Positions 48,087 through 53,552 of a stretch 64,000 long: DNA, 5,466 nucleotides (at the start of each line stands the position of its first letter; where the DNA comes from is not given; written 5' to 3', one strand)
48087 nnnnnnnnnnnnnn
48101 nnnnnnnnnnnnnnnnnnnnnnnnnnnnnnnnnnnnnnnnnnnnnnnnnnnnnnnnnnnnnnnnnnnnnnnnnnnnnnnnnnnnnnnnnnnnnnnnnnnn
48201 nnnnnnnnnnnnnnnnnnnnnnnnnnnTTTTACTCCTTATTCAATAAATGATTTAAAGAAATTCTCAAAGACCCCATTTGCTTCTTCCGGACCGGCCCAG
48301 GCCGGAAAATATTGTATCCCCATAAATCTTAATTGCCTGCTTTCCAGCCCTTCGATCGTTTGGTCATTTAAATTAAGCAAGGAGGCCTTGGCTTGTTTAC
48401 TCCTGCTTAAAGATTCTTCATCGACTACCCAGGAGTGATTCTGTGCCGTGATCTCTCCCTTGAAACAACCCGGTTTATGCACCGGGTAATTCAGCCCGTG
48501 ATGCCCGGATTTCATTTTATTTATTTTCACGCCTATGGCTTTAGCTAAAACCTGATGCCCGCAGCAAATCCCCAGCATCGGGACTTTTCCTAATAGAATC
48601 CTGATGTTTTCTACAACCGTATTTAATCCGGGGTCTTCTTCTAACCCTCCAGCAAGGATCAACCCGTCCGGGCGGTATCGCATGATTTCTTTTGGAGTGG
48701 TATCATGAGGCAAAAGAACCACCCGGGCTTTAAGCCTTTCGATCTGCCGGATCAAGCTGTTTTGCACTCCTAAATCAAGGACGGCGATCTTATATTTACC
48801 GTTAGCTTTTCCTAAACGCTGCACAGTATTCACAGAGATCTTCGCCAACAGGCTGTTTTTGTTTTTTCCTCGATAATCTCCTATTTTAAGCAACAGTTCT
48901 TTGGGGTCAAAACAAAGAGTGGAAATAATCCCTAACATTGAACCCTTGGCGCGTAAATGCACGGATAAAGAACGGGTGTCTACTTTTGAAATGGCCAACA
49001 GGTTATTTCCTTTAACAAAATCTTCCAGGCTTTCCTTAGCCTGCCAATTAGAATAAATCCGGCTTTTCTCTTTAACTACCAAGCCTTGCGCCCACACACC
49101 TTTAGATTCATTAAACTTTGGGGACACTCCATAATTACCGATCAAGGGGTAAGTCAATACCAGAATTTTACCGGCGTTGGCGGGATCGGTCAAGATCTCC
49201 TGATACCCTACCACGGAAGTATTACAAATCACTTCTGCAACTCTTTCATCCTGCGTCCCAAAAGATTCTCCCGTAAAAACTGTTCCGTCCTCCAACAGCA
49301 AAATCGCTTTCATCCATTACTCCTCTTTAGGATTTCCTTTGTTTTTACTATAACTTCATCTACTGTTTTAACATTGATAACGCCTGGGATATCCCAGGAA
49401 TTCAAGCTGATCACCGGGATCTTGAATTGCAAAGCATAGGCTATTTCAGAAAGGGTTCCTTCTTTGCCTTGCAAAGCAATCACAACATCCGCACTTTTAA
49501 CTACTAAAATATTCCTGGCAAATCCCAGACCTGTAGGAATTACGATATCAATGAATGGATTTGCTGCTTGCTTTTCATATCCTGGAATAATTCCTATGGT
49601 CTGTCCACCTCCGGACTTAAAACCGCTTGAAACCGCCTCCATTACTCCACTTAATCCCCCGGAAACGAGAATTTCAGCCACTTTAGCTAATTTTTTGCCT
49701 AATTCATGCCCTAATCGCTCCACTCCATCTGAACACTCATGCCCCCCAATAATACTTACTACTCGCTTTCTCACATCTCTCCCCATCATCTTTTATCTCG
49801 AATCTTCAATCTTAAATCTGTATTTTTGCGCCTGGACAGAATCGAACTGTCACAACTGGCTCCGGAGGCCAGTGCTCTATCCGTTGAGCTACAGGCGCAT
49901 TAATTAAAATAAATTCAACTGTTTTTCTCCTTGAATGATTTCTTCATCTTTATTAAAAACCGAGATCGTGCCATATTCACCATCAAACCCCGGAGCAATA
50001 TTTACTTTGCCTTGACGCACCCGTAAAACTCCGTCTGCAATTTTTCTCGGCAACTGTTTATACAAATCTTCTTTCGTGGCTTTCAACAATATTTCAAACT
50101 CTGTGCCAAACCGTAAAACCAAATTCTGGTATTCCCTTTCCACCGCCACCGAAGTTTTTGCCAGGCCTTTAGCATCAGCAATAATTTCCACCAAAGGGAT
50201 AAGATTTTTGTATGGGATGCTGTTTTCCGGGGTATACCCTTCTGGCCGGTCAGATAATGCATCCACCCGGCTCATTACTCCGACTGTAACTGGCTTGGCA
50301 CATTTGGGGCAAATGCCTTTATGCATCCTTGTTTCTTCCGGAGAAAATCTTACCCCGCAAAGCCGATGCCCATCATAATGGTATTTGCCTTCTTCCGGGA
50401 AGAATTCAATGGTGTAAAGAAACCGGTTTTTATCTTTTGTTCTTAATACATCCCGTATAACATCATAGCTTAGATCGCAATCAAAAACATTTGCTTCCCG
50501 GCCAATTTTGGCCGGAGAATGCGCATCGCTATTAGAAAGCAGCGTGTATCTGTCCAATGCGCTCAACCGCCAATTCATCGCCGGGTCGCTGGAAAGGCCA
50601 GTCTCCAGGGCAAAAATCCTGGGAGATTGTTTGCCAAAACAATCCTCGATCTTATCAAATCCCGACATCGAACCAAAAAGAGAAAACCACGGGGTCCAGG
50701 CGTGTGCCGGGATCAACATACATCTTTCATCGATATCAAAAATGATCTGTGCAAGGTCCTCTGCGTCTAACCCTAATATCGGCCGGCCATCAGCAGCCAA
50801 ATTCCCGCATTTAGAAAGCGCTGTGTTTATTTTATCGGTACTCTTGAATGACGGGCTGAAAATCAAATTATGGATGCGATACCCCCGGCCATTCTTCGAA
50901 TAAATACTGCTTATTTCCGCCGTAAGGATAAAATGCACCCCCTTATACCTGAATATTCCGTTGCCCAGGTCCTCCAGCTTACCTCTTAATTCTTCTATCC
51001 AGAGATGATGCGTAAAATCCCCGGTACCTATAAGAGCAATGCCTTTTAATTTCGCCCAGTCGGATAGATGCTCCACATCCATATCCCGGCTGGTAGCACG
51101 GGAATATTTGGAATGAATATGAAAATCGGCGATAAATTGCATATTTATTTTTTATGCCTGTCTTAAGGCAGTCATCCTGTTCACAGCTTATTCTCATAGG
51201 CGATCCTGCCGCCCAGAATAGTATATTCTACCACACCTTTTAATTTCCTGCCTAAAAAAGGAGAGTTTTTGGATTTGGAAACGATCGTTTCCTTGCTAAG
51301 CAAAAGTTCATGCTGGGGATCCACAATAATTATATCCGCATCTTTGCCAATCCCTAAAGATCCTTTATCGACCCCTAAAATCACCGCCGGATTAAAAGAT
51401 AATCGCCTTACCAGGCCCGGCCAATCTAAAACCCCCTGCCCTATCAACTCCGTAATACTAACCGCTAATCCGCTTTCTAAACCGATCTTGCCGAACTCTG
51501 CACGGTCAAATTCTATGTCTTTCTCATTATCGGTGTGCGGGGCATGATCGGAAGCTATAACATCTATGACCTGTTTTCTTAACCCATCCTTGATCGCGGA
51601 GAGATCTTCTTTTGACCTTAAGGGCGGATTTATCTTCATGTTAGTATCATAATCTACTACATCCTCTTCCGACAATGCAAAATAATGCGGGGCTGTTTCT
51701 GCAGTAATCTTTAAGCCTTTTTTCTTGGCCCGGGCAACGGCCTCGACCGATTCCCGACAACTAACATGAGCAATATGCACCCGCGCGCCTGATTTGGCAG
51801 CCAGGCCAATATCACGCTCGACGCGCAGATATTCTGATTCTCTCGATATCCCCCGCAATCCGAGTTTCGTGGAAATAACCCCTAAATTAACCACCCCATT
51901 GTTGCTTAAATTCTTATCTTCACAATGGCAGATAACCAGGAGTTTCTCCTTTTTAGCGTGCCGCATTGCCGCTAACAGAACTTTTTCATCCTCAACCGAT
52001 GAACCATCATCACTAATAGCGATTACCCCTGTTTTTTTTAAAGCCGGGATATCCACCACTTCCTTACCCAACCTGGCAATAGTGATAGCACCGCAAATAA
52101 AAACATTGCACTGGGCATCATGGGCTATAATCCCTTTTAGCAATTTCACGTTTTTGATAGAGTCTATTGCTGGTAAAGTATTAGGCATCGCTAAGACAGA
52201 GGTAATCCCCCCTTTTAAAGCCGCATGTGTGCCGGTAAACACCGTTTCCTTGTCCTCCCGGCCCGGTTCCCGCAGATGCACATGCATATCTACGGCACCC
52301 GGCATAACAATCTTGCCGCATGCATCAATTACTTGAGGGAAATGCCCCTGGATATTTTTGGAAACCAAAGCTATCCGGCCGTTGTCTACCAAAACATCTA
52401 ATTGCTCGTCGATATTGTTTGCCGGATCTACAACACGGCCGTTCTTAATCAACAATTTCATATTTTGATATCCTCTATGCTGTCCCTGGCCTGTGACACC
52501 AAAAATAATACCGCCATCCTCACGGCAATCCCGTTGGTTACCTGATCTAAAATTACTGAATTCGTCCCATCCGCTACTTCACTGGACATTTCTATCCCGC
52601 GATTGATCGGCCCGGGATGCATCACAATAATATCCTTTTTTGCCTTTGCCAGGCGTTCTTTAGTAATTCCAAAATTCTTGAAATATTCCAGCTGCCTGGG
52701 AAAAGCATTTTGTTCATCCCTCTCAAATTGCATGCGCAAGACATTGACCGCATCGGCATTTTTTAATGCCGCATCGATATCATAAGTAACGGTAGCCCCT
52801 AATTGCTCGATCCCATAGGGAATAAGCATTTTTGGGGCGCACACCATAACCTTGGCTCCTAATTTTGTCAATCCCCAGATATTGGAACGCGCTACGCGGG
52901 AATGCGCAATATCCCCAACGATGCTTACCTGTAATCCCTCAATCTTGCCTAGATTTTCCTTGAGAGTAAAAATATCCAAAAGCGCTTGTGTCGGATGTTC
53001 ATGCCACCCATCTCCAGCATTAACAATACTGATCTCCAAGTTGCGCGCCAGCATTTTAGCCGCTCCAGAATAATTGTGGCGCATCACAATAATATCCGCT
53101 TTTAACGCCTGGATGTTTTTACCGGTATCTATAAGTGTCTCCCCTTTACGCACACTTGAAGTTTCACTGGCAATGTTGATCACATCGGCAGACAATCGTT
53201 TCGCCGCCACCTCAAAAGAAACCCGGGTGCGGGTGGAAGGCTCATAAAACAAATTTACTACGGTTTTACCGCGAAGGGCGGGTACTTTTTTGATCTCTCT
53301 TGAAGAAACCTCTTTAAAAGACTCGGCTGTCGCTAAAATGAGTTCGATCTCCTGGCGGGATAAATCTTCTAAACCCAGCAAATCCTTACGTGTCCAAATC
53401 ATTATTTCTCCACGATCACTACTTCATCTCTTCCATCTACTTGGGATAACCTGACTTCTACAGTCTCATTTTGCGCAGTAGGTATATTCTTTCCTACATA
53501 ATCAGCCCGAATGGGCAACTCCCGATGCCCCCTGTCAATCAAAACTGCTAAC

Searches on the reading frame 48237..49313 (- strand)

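Call 58: search_protein_families(library=pfam, proteins=[window:48237-49313:-], max_evalue=0.0001)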
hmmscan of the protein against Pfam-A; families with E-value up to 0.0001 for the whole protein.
window:48237-49313:- (358 aa): 3 families
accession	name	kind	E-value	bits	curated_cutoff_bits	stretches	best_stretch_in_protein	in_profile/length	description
PF00988.28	CPSase_sm_chain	-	2.7e-45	153.7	27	1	5-130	1-126/126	Carbamoyl-phosphate synthase small chain, CPSase domain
PF00117.34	GATase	-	3.9e-31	108.7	22.8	1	178-354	2-188/190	Glutamine amidotransferase class-I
PF07722.19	Peptidase_C26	-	2.6e-06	27.8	20.5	0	243-301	105-160/219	Peptidase C26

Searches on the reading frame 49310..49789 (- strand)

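Call 58: search_protein_families(library=pfam, proteins=[window:49310-49789:-], max_evalue=0.0001)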
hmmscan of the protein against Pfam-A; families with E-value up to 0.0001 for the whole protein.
window:49310-49789:- (159 aa): 3 families
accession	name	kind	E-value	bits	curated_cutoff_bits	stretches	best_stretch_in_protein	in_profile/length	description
PF18306.6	LDcluster4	-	8.8e-39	133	26.3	1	9-137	2-125/151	SLOG cluster4 family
PF02481.21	DNA_processg_A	-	1.6e-05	24.6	29.6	0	8-70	44-106/212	DNA recombination-mediator protein A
PF03641.19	Lysine_decarbox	-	4.6e-05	24.1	27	1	50-121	1-74/131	Possible lysine decarboxylase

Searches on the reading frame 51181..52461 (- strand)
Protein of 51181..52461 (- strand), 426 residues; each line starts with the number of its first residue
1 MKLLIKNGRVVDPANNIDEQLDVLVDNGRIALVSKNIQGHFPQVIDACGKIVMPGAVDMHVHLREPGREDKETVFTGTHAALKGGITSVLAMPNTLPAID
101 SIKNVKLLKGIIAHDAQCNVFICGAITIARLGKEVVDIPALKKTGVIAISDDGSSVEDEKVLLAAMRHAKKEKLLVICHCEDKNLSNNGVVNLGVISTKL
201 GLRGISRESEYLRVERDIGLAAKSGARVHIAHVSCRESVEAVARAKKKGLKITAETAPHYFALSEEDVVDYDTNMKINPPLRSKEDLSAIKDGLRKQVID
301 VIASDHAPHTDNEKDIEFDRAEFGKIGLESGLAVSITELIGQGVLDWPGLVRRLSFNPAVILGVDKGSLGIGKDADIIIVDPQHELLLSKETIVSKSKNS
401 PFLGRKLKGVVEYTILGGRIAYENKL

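Call 58: search_protein_families(library=pfam, proteins=[window:51181-52461:-], max_evalue=0.0001)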
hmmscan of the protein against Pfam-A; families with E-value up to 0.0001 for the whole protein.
window:51181-52461:- (426 aa): 3 families
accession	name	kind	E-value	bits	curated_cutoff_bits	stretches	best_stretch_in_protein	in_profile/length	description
PF01979.26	Amidohydro_1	-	2.1e-26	93.4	25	1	51-420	1-344/345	Amidohydrolase family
PF07969.17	Amidohydro_3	-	1.8e-12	47.9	29.7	1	346-422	408-472/472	Amidohydrolase family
PF12890.13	DHOase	-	1.7e-10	41.6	21.2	1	49-238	1-142/142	Dihydro-orotase-like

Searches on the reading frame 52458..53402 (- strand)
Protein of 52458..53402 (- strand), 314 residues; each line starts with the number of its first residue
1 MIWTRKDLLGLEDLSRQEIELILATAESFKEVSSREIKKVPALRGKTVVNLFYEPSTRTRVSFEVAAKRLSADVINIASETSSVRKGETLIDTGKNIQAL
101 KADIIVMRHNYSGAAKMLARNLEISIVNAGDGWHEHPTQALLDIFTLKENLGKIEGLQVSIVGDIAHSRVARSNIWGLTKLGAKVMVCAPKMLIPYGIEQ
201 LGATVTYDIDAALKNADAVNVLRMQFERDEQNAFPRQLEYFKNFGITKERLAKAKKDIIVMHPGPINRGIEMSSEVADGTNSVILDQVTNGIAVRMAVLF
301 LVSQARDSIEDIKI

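Call 58: search_protein_families(library=pfam, proteins=[window:52458-53402:-], max_evalue=0.0001)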
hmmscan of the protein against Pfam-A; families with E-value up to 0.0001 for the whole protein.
window:52458-53402:- (314 aa): 2 families
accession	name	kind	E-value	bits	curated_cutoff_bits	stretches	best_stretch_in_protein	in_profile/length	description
PF02729.26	OTCace_N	-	4.2e-47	160.4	29.9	1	6-149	1-148/148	Aspartate/ornithine carbamoyltransferase, carbamoyl-P binding domain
PF00185.30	OTCace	-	6.6e-30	104.7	29.4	1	155-301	1-156/157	Aspartate/ornithine carbamoyltransferase, Asp/Orn binding domain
